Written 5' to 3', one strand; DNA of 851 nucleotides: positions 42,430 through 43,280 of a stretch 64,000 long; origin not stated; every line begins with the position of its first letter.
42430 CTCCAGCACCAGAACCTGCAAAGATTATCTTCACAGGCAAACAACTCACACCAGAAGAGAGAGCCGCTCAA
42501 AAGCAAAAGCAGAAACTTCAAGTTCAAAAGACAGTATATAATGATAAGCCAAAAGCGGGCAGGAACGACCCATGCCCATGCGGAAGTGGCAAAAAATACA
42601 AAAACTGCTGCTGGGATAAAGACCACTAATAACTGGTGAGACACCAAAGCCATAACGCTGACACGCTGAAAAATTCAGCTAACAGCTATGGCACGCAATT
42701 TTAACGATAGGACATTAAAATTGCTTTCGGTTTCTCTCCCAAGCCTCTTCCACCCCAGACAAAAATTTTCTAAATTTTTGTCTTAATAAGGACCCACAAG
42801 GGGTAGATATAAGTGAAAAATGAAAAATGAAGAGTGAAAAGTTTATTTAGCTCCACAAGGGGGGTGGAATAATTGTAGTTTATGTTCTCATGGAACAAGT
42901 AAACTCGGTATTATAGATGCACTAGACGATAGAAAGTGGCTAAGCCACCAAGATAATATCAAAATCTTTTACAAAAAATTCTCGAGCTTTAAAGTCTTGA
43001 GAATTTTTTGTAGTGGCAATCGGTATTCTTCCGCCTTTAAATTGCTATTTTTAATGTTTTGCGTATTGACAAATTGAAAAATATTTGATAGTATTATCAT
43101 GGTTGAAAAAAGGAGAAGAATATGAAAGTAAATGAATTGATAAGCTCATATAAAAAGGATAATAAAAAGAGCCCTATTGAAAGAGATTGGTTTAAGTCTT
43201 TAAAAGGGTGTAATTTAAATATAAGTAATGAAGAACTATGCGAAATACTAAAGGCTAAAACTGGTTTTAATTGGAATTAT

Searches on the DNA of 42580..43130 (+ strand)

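Call 26: search_rna_families(source=window, start=42580, end=43130, threshold=evalue, max_evalue=10)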
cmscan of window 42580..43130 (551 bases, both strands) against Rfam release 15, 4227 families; matches with E-value up to 10: 9.
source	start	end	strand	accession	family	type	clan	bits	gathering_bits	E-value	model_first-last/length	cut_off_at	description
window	42929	43059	+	RF01470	rli38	Gene; sRNA;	-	19.8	49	3.2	1-150/150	no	Listeria sRNA rli38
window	42974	43038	+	RF04181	rteR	Gene; sRNA;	-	18.4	72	3.6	1-84/84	no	rteR sRNA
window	42935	43008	+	RF01822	RsaJ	Gene; sRNA;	-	17.2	100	0.093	1-287/287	no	RNA Staph. aureus A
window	42959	43020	+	RF00697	mir-186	Gene; miRNA;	-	17.1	70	2.1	1-82/82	no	mir-186 microRNA precursor family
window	42936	43065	-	RF01483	rli56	Cis-reg;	-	15.9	47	9.3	1-100/100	no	Listeria sRNA rli56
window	42970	43012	-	RF03948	mir-5045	Gene; miRNA;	-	15.3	80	4.1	5-54/57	no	mir-5045 microRNA precursor family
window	42955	43027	+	RF03598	MIR6024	Gene; miRNA;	-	14.6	72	6.6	13-88/99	no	MIR6024 microRNA precursor family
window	42969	43013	+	RF04128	MIR8562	Gene; miRNA;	-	13.7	211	5.9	1-242/242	no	MIR8562 microRNA precursor family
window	42933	42970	+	RF00032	Histone3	Cis-reg;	-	13.5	34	1.9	1-46/46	no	Histone 3' UTR stem-loop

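Call 89: search_dna_similar(query=window:42630-42812:+, collection=phages, mode=distant, max_evalue=0.001, max_rows=10)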
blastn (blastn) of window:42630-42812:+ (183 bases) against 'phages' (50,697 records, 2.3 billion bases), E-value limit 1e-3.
No match.
